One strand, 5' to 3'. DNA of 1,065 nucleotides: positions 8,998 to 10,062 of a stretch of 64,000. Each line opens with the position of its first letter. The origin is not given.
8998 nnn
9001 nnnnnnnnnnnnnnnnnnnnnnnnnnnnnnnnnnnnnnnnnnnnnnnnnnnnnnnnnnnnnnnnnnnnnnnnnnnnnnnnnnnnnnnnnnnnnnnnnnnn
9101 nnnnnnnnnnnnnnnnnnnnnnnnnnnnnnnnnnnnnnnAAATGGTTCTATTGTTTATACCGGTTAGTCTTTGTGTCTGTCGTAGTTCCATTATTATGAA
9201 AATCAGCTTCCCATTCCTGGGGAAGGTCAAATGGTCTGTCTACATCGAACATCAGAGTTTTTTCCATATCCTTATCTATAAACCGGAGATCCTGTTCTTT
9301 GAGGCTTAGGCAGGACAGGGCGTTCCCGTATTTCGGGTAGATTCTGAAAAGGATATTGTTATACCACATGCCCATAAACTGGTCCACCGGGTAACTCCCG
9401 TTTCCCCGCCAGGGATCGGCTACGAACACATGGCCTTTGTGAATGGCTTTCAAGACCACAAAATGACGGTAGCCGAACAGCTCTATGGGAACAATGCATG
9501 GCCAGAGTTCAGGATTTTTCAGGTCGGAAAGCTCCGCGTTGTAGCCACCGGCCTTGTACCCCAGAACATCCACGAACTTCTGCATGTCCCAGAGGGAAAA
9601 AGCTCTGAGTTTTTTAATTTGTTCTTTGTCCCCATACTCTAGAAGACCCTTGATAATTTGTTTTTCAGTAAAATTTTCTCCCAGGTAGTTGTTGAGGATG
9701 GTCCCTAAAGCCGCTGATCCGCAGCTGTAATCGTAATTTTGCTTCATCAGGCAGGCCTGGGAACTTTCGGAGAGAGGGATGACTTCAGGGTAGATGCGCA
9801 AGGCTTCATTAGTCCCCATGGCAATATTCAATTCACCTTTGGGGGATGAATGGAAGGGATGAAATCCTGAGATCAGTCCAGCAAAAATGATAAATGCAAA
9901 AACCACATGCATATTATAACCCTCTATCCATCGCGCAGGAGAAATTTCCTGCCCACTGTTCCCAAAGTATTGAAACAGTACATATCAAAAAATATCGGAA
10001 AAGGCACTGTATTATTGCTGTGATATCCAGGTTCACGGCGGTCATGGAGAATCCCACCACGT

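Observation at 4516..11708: A cyclic-dinucleotide riboswitch appears to gate the whole export operon, not only the cargo genes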

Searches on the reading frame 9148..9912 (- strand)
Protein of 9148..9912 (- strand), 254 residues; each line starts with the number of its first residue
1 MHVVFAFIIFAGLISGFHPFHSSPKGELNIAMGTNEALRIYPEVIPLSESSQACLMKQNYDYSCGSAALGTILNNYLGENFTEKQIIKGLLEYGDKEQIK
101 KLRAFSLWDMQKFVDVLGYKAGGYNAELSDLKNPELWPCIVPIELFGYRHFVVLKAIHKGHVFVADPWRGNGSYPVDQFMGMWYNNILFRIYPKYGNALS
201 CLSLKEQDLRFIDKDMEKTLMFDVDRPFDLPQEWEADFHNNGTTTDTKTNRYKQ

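Call 5: search_protein_families(library=pfam, proteins=[window:9148-9912:-], max_evalue=0.01)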
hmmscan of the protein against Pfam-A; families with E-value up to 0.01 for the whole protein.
window:9148-9912:- (254 aa): 2 families
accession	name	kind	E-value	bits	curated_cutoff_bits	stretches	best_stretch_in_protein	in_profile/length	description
PF03412.21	Peptidase_C39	-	4.8e-15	56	22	1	56-189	5-127/133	Peptidase C39 family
PF13529.12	Peptidase_C39_2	-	0.002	19.2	24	0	56-96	6-49/143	Peptidase_C39 like family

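Call 6: search_protein_families(library=ncbifam, proteins=[window:9148-9912:-], max_evalue=0.01)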
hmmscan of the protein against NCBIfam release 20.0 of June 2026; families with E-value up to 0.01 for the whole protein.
window:9148-9912:- (254 aa): 4 families
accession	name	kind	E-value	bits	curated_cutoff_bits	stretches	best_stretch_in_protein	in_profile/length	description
NF050078.1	pilus_FilB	exception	4.4e-54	183.7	475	1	44-224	52-232/277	putative pilus system C39 family peptidase FilB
NF058616.2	C39_FapD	equivalog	7.3e-33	113.7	330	1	36-195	26-183/224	fibril amyloid maturation endopeptidase FapD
NF045998.1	cleave_ABC_plasm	equivalog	1.2e-07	30.5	500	1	106-193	42-130/673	Mbov_0121 family peptidase domain-containing ABC transporter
TIGR03796.1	NHLM_micro_ABC1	equivalog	4.2e-05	21.9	853.3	1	112-179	52-115/710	NHLP family bacteriocin export ABC transporter peptidase/permease/ATPase subunit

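Call 11: find_homologous_proteins(query=window:9148-9912:-, max_evalue=0.00001)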
Query window:9148-9912:- (254 aa): 284 proteins with E <= 0.00001 among 598 candidates; the best 120 are listed.
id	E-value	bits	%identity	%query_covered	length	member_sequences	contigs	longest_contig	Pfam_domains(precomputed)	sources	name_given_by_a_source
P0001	9.1e-150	515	85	100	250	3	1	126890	PF03412.22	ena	-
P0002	2.0e-143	495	86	96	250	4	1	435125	PF03412.22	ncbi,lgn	ncbi:C39 family peptidase [Desulfatiferula olefinivorans]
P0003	2.0e-138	478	84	93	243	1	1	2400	PF03412.22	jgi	jgi:hypothetical protein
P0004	2.0e-137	475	79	100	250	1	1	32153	PF03412.22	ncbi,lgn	-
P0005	1.1e-135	469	80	96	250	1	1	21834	PF03412.22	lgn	-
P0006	3.6e-135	467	78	100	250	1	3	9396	PF03412.22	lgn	-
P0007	1.4e-134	466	77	100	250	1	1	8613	PF03412.22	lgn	-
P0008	1.8e-133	462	75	100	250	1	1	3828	PF03412.22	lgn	-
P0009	3.2e-132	458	76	100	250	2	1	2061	PF03412.22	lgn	-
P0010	4.4e-132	457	74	100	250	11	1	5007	PF03412.22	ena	-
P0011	5.3e-132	457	77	100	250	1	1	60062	PF03412.22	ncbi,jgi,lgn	ncbi:MAG: C39 family peptidase [Desulfobacteraceae bacterium]|jgi:hypothetical protein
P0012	2.6e-131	455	75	100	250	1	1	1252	PF03412.22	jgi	jgi:predicted double-glycine peptidase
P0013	3.5e-131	454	76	100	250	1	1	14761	PF03412.22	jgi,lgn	jgi:predicted double-glycine peptidase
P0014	1.4e-130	452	75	100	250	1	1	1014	PF03412.22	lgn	-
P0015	2.0e-130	452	74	100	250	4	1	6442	PF03412.22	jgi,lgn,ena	-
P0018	7.0e-128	444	73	100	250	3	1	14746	PF03412.22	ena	-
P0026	4.5e-118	411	70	100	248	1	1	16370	PF03412.22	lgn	-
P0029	2.7e-108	379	63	100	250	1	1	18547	PF03412.22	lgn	-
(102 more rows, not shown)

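Call 14: find_related_loci(query=A1, collection=genome_contigs, flank=10000)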
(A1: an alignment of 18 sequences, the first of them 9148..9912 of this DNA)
Query A1 (254 aa) in genome_contigs; peptide patterns used: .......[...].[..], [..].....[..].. (x = any residue, [..] = any of these).
600 stretches matched a pattern (row limit reached: there are more); 581 encode a relative of the query (tblastn E <= 1e-3); the best 80 are kept; 80 distinct loci.
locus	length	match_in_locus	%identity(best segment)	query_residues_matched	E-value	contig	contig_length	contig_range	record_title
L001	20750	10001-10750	79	1-254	8e-141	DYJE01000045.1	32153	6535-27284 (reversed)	MAG TPA_asm: Desulforapulum autotrophicum isolate FI88_52_17 Afr_mines_FI88_541_length_32153_cov_8_222070, whole genome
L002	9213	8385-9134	74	1-254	8e-136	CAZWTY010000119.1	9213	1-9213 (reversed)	MAG TPA_asm: uncultured Desulforapulum sp. isolate SRP220891_co1_433 genome assembly, contig: NODE_14624_length_9213_cov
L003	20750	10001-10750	72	1-254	1e-128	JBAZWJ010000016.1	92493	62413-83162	MAG: Desulfobacteraceae bacterium isolate SO_2017_GW1_28 NODE_1538_length_92493_cov_1.256631_OW334_2017, whole genome sh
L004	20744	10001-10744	62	1-254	8e-105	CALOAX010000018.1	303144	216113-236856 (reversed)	MAG: Desulfolunaceae bacterium isolate LOGT_bin.0083 genome assembly, contig: contig_13212, whole genome shotgun sequenc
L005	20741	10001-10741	56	1-254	7e-97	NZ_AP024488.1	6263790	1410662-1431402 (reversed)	Desulfoluna limicola strain ASN36 chromosome, complete genome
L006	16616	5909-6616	52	1-237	2e-80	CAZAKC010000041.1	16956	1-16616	MAG TPA_asm: uncultured Desulfobacteraceae bacterium isolate SRP163575_co1_521 genome assembly, contig: NODE_7238_length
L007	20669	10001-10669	54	1-223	9e-80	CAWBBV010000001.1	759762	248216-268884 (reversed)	MAG: uncultured delta proteobacterium isolate MFD02832.bin.1.176 genome assembly, contig: contig_11099, whole genome sho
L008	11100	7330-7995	52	1-223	5e-76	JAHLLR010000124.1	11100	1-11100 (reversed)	MAG: Deltaproteobacteria bacterium isolate MAG100 NODE_6556_length_11100_cov_12.755002, whole genome shotgun sequence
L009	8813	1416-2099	51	1-226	1e-75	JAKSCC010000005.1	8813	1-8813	MAG: Desulfobacterales bacterium isolate MAG.254 k141_12318575, whole genome shotgun sequence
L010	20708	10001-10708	49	1-233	6e-75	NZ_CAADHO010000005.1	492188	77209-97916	Desulfoluna butyratoxydans isolate Desulfoluna butyratoxydans MSL71, whole genome shotgun sequence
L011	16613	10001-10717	49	1-237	7e-75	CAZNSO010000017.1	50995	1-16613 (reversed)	MAG TPA_asm: uncultured Desulfobacteraceae bacterium isolate SRP332253_co1_285 genome assembly, contig: NODE_740_length_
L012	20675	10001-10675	50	1-225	2e-74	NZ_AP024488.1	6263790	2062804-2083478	Desulfoluna limicola strain ASN36 chromosome, complete genome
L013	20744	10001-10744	48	1-248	5e-74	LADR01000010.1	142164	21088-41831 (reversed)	MAG: Desulfatitalea sp. BRH_c12 BRHa_1005368, whole genome shotgun sequence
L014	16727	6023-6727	48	1-232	3e-74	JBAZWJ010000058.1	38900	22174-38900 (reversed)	MAG: Desulfobacteraceae bacterium isolate SO_2017_GW1_28 NODE_4821_length_38900_cov_1.288319_OW334_2017, whole genome sh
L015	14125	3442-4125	50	1-222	1e-73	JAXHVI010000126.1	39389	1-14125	MAG: Thermodesulfobacteriota bacterium isolate MAG73_tar_biofilm MAG73_126, whole genome shotgun sequence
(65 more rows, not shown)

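Call 31: find_related_loci(query=A1, collection=metagenome_contigs, flank=7000)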
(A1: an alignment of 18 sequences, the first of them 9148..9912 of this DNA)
Query A1 (254 aa) in metagenome_contigs; peptide patterns used: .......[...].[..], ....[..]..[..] (x = any residue, [..] = any of these).
600 stretches matched a pattern (row limit reached: there are more); 554 encode a relative of the query (tblastn E <= 1e-3); the best 80 are kept; 80 distinct loci.
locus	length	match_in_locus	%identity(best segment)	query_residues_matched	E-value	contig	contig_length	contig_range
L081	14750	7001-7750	74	1-254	2e-134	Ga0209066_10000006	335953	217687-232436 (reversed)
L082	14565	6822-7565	62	1-254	2e-105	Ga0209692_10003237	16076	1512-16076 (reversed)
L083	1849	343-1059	60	1-239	4e-107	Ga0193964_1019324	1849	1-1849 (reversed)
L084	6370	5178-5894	53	1-237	2e-82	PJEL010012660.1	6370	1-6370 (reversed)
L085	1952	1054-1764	52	1-237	1e-84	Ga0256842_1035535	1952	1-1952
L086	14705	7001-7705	50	1-232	2e-78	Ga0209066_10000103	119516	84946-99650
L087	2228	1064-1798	50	1-245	7e-81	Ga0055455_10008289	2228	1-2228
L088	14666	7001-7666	51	1-223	1e-76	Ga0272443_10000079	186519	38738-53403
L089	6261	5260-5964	49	1-232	4e-76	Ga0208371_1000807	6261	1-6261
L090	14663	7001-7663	51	1-221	9e-76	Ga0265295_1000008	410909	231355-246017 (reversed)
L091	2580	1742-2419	50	1-226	1e-76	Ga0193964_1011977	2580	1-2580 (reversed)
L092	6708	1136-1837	51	1-232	2e-75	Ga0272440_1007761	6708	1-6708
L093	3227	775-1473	50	1-231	3e-75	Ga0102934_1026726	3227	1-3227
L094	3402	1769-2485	49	1-237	1e-74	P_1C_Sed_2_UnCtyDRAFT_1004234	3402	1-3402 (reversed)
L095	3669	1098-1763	50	1-223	2e-73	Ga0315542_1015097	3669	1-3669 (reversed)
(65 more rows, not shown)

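Call 32: find_encoding_contigs(protein=P0001, flank=8000, max_places=2)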
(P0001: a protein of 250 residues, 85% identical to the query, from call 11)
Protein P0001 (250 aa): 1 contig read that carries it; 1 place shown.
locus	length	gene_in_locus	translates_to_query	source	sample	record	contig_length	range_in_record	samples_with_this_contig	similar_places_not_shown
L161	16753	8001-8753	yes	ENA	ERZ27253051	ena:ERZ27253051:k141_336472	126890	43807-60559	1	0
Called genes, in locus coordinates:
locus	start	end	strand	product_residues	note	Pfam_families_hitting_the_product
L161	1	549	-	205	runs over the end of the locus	-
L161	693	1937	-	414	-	PF04851:ResIII, PF00270:DEAD, PF00271:Helicase_C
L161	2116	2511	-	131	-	-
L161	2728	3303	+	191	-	PF02659:Mntp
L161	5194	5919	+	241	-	PF19657:DUF6160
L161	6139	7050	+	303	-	-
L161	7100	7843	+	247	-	PF19657:DUF6160 (faint)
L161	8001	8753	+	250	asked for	PF03412:Peptidase_C39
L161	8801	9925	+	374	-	PF13557:Phenol_MetA_deg (weak)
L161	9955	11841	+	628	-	PF03349:Toluene_X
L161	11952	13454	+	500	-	-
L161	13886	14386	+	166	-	PF19657:DUF6160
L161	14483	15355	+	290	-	-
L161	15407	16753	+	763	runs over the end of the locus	PF08309:LVIVD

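Call 33: find_encoding_contigs(protein=P0002, flank=8000, max_places=2)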
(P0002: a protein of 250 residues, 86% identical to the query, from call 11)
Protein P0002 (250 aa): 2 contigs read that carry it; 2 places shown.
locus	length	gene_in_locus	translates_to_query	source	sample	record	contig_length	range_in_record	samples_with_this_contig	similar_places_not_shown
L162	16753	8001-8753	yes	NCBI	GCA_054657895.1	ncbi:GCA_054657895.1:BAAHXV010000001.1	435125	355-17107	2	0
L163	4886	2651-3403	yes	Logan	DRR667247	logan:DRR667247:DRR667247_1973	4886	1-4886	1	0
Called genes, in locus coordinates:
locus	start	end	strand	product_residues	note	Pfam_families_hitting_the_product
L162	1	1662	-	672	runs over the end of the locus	?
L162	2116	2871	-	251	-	PF19657:DUF6160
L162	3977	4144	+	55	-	-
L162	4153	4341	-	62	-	-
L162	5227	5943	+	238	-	PF19657:DUF6160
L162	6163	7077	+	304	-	PF19657:DUF6160 (faint)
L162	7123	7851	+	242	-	-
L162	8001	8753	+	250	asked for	PF03412:Peptidase_C39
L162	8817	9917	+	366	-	PF13557:Phenol_MetA_deg (weak)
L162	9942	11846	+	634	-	PF03349:Toluene_X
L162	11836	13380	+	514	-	-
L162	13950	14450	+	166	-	PF19657:DUF6160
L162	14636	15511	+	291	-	-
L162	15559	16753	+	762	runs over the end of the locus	PF08309:LVIVD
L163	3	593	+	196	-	?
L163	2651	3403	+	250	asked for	PF03412:Peptidase_C39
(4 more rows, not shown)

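Call 34: find_encoding_contigs(protein=P0005, flank=8000, max_places=2)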
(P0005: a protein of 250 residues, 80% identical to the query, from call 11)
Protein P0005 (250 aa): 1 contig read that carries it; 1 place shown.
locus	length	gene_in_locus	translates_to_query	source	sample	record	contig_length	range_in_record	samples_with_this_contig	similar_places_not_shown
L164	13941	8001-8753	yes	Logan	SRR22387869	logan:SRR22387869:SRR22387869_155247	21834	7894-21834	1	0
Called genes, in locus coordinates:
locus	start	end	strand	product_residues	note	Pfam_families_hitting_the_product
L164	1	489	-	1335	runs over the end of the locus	-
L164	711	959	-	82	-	-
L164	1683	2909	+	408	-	-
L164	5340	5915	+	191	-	PF19657:DUF6160 (weak)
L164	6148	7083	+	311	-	PF19657:DUF6160 (faint)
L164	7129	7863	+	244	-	-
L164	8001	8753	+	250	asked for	PF03412:Peptidase_C39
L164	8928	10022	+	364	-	PF13557:Phenol_MetA_deg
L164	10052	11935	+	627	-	PF03349:Toluene_X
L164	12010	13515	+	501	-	-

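Call 35: find_encoding_contigs(protein=P0011, flank=8000, max_places=2)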
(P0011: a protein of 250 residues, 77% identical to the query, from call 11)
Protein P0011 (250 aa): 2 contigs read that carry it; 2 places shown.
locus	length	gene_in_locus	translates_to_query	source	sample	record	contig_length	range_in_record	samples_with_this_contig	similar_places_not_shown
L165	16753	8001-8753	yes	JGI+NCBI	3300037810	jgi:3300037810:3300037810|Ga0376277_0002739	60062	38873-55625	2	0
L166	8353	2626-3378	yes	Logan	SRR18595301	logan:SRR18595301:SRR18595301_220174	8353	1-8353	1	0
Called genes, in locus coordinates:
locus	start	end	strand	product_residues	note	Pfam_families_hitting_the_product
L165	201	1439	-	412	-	PF00270:DEAD, PF04851:ResIII, PF00271:Helicase_C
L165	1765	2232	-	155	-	-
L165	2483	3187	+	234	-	PF02659:Mntp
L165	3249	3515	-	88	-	-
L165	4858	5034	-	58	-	-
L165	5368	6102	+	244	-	PF19657:DUF6160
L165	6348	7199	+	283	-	PF19657:DUF6160 (faint)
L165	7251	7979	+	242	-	-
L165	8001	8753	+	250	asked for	PF03412:Peptidase_C39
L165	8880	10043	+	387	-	PF13557:Phenol_MetA_deg (weak)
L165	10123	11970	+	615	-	PF03349:Toluene_X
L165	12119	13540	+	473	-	-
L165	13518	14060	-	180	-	-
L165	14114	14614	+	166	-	PF19657:DUF6160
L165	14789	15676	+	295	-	-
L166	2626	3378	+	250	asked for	PF03412:Peptidase_C39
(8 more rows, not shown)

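Call 36: find_encoding_contigs(protein=P0006, flank=8000, max_places=3)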
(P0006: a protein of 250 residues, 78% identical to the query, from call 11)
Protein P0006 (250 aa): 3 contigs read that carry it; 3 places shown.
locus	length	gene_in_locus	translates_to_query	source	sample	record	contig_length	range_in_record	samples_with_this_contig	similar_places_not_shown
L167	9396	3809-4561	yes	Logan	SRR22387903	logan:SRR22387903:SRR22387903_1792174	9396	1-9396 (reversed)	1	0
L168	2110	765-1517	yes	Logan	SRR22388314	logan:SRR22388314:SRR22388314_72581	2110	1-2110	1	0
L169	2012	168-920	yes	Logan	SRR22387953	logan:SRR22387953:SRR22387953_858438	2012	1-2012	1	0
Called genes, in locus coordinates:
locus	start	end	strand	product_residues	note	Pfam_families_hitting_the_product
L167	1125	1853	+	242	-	PF19657:DUF6160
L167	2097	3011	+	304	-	PF19657:DUF6160 (faint)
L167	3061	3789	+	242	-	-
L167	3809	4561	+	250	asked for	PF03412:Peptidase_C39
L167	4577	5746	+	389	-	PF13557:Phenol_MetA_deg (weak)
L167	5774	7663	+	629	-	PF03349:Toluene_X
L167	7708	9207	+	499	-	-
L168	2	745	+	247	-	?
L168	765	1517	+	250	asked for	PF03412:Peptidase_C39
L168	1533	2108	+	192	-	?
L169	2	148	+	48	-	?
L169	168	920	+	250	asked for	PF03412:Peptidase_C39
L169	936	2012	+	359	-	?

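Call 37: find_encoding_contigs(protein=P0013, flank=8000, max_places=2)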
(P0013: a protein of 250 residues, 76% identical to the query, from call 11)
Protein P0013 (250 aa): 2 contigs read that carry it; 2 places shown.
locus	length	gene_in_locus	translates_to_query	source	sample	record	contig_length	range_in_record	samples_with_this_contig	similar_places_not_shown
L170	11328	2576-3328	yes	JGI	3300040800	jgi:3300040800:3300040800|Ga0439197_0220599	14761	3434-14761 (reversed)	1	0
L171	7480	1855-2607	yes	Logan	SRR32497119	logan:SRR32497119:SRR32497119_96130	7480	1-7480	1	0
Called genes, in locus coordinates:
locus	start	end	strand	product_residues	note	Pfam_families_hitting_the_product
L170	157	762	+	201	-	PF19657:DUF6160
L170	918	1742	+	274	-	PF19657:DUF6160 (faint)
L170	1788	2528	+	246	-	-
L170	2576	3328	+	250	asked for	PF03412:Peptidase_C39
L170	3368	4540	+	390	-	PF13557:Phenol_MetA_deg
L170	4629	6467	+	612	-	PF03349:Toluene_X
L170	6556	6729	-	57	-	-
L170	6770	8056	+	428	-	-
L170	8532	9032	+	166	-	PF19657:DUF6160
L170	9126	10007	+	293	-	-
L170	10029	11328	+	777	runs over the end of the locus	PF08309:LVIVD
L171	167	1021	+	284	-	PF19657:DUF6160 (faint)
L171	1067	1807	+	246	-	-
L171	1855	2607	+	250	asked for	PF03412:Peptidase_C39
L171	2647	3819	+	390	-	PF13557:Phenol_MetA_deg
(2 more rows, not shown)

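Call 38: find_encoding_contigs(protein=P0018, flank=8000, max_places=2)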
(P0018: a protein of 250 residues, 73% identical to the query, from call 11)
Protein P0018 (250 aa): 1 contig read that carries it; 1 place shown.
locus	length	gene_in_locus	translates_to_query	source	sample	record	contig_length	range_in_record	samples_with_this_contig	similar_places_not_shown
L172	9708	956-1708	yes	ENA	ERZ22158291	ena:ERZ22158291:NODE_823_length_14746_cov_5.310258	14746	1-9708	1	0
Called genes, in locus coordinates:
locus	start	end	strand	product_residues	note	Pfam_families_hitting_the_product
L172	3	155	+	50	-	?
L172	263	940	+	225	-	-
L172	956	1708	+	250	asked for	PF03412:Peptidase_C39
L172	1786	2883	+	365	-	PF13557:Phenol_MetA_deg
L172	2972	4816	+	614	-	PF03349:Toluene_X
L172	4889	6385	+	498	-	-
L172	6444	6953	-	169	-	-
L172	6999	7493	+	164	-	PF19657:DUF6160 (weak)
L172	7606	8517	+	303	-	-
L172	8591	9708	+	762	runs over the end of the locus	PF08309:LVIVD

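Call 39: find_encoding_contigs(protein=P0026, flank=8000, max_places=2)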
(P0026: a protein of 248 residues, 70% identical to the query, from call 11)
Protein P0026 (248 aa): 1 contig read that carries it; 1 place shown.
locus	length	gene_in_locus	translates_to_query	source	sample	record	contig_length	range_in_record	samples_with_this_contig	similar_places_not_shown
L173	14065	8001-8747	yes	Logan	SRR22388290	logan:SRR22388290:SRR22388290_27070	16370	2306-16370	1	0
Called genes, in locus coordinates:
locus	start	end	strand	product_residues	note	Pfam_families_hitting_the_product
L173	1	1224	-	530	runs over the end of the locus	PF13174:TPR_6 (faint), PF13424:TPR_12 (faint), PF13432:TPR_16 (weak), PF08486:SpoIID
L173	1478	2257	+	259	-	PF02405:MlaE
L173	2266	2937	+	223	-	-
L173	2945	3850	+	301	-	PF02470:MlaD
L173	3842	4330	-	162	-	PF03205:MobB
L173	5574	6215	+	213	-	PF19657:DUF6160 (weak)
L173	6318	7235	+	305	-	-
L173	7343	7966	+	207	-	-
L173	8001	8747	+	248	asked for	PF03412:Peptidase_C39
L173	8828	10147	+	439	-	PF13557:Phenol_MetA_deg (faint)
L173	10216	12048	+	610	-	PF03349:Toluene_X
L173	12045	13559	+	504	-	-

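Call 40: find_encoding_contigs(protein=P0029, flank=8000, max_places=2)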
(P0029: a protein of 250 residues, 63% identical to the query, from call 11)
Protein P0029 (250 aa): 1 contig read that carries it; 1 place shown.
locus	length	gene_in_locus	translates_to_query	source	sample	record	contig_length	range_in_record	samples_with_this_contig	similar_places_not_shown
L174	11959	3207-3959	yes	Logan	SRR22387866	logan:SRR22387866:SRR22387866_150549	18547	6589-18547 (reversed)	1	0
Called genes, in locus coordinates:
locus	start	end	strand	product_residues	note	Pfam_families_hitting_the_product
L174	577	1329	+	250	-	PF19657:DUF6160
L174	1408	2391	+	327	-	PF19657:DUF6160 (faint)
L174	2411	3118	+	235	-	-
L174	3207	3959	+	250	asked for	PF03412:Peptidase_C39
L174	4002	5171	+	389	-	PF13557:Phenol_MetA_deg (weak)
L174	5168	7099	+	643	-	PF03349:Toluene_X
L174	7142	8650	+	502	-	-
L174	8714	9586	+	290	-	-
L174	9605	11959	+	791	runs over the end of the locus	PF08309:LVIVD (weak)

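Call 49: search_solved_structures(query=window:9148-9912:-, max_evalue=0.01)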
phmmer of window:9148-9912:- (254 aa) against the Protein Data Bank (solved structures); distinct sequences matched with E-value up to 0.01: 9.
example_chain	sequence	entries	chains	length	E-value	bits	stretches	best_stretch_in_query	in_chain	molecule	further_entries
6mpz_A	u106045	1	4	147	8.6e-06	28.6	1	114-181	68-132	Double Glycine Motif Protease domain from AMS/PCAT Transporter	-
7n87_A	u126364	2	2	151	7.6e-05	25.5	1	114-188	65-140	ABC-type bacteriocin transporter | Peptidase C39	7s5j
4ry2_A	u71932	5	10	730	0.00046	22.9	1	63-188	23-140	ABC-type bacteriocin transporter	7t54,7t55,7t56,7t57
4s0f_A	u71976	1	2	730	0.00046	22.9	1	63-188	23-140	ABC-type bacteriocin transporter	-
8vp3_A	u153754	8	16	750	0.00048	22.8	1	63-188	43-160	ABC-type bacteriocin transporter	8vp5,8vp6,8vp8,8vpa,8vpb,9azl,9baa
8vp9_A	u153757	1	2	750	0.0011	21.6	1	114-188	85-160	ABC-type bacteriocin transporter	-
6v9z_A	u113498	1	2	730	0.0014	21.3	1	114-188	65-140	ABC-type bacteriocin transporter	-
8ssm_B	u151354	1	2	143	0.0047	19.6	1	136-189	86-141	Contact-dependent inhibitor A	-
12aj_A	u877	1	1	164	0.0059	19.2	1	136-189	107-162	Contact-dependent inhibitor A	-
